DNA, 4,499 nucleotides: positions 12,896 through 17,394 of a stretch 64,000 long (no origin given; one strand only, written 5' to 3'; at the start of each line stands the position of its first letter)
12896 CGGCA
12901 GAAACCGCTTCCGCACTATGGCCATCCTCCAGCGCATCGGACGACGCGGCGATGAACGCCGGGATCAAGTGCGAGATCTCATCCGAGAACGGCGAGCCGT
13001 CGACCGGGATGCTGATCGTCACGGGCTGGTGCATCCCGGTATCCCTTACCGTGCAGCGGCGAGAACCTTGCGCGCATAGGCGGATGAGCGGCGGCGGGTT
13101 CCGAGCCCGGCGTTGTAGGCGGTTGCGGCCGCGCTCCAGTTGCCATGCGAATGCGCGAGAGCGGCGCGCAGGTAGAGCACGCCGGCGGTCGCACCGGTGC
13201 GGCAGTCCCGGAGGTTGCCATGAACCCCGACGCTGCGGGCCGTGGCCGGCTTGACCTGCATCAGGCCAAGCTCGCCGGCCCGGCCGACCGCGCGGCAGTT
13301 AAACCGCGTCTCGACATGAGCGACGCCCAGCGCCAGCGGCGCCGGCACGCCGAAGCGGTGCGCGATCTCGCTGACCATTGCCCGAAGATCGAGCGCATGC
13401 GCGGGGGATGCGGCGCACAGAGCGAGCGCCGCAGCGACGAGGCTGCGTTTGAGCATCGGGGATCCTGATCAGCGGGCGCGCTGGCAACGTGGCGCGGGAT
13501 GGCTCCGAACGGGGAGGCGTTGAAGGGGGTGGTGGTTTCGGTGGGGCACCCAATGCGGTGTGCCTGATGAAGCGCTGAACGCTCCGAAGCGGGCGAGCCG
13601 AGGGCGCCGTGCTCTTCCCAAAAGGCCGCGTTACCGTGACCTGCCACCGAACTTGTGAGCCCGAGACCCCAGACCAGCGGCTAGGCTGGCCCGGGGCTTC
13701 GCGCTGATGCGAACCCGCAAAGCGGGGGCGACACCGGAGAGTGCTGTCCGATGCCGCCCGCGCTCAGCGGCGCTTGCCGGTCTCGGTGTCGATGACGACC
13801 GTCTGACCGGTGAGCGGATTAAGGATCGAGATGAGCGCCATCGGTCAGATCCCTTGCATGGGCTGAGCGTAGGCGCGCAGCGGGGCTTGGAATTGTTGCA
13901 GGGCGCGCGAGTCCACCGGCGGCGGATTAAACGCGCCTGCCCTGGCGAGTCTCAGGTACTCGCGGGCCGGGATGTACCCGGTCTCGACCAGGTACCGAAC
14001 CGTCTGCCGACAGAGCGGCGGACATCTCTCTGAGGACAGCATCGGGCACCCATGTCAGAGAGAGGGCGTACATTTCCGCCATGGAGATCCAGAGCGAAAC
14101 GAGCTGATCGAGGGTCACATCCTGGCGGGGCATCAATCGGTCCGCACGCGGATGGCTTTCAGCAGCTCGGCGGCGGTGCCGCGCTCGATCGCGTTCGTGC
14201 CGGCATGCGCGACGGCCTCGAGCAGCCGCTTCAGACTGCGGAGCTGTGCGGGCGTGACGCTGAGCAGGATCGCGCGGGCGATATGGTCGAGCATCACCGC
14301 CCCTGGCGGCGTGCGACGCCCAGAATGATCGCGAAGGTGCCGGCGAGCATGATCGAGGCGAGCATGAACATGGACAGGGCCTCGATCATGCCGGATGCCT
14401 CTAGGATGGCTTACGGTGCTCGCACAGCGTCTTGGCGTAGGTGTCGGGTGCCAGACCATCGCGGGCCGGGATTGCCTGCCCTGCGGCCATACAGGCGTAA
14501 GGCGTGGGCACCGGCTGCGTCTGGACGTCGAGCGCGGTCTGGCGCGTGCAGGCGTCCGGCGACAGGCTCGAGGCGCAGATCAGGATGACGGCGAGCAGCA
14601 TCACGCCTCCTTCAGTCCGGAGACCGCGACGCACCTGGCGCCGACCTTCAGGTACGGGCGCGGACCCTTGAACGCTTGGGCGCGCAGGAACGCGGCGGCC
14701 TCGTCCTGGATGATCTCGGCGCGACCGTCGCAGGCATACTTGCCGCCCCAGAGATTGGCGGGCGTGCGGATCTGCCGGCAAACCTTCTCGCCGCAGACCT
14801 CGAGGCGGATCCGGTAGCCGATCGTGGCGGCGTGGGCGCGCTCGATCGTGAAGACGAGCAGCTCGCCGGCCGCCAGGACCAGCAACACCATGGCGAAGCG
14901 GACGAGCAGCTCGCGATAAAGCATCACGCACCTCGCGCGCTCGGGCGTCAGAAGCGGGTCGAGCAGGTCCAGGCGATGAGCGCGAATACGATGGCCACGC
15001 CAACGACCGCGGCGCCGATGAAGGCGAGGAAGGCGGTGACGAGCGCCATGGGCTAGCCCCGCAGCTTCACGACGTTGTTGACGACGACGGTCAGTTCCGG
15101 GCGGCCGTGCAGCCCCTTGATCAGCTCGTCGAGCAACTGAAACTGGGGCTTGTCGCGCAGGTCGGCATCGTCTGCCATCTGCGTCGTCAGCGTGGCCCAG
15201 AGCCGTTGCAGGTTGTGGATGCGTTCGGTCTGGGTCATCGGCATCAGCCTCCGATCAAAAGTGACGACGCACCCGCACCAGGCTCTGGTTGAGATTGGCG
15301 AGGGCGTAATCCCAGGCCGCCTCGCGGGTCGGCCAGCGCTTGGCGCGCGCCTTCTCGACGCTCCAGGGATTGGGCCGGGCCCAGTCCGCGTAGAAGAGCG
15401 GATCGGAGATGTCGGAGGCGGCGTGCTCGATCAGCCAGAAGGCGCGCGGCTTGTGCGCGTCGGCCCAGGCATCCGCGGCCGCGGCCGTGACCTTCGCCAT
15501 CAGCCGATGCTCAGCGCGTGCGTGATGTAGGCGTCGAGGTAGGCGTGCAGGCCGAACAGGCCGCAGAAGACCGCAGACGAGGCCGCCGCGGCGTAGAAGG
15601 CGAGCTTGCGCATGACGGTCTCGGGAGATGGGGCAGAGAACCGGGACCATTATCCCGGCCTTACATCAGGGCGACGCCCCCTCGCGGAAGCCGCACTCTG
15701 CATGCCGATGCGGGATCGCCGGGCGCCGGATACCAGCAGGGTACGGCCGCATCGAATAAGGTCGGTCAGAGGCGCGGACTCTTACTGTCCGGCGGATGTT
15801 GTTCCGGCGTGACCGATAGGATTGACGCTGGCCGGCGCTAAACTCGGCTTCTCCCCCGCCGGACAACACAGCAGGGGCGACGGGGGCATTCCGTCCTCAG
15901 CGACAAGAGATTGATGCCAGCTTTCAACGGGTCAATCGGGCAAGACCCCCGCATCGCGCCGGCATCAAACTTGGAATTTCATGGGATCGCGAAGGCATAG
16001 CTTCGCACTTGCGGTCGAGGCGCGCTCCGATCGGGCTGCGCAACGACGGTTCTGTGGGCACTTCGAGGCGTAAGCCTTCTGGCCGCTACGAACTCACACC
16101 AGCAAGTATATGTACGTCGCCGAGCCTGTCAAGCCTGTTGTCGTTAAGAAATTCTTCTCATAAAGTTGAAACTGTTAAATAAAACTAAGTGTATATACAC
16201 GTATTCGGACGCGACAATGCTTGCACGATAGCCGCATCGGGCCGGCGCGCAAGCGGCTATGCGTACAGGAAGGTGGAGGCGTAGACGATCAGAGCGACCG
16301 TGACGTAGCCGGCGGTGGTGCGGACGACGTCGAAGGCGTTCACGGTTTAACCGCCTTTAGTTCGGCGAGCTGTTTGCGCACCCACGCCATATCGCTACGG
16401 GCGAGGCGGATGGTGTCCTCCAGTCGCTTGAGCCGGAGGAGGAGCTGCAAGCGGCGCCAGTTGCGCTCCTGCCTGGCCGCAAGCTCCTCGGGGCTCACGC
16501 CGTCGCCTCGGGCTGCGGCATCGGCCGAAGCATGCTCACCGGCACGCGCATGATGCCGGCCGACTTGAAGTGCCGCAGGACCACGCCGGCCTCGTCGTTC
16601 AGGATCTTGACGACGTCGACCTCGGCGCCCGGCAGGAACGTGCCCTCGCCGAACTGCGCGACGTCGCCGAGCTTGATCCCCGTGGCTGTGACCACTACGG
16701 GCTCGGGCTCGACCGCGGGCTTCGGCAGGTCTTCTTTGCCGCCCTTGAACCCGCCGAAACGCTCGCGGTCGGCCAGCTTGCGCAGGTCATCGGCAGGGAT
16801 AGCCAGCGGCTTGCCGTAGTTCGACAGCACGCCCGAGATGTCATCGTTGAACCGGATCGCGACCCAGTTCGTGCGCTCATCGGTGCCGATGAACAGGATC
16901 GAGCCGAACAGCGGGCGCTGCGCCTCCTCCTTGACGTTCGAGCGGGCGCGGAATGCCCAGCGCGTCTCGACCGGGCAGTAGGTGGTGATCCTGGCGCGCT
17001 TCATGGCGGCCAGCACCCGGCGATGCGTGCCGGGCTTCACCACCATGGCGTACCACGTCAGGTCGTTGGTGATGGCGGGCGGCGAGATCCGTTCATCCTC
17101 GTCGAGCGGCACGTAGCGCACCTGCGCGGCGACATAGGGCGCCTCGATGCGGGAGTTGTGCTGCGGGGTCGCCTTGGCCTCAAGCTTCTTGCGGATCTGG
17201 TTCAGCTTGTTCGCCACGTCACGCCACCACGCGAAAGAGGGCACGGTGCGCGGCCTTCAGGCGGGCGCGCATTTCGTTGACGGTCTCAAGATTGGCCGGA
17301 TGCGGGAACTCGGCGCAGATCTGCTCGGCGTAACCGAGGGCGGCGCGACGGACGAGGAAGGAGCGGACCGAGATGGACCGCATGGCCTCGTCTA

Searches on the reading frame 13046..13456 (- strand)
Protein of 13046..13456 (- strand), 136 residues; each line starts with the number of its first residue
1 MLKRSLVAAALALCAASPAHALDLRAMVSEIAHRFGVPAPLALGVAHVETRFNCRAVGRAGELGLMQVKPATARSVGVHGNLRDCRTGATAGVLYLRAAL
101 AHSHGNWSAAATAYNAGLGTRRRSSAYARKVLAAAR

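Call 47: search_protein_families(library=pfam, proteins=[window:13046-13456:-], max_evalue=0.01)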
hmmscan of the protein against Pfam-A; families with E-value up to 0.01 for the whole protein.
window:13046-13456:- (136 aa): 1 family
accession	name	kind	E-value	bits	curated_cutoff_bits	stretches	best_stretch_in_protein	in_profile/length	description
PF01464.25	SLT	-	1e-18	67.4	21.3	1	28-130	3-110/117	Transglycosylase SLT domain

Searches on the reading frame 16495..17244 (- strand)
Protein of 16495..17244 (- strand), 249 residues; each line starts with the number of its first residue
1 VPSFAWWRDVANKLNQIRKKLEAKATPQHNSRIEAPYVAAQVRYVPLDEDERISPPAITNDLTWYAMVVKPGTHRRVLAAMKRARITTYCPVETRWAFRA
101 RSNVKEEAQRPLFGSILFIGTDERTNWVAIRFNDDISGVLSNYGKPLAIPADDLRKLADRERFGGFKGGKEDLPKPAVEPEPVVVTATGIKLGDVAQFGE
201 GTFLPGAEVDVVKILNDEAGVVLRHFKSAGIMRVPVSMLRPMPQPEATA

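Call 47: search_protein_families(library=pfam, proteins=[window:16495-17244:-], max_evalue=0.01)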
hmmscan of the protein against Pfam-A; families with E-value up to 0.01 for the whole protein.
window:16495-17244:- (249 aa): 1 family
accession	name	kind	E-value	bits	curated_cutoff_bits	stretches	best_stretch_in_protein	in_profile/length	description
PF02357.24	NusG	-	1.5e-10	41.9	22.2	1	63-157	2-92/93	Transcription termination factor nusG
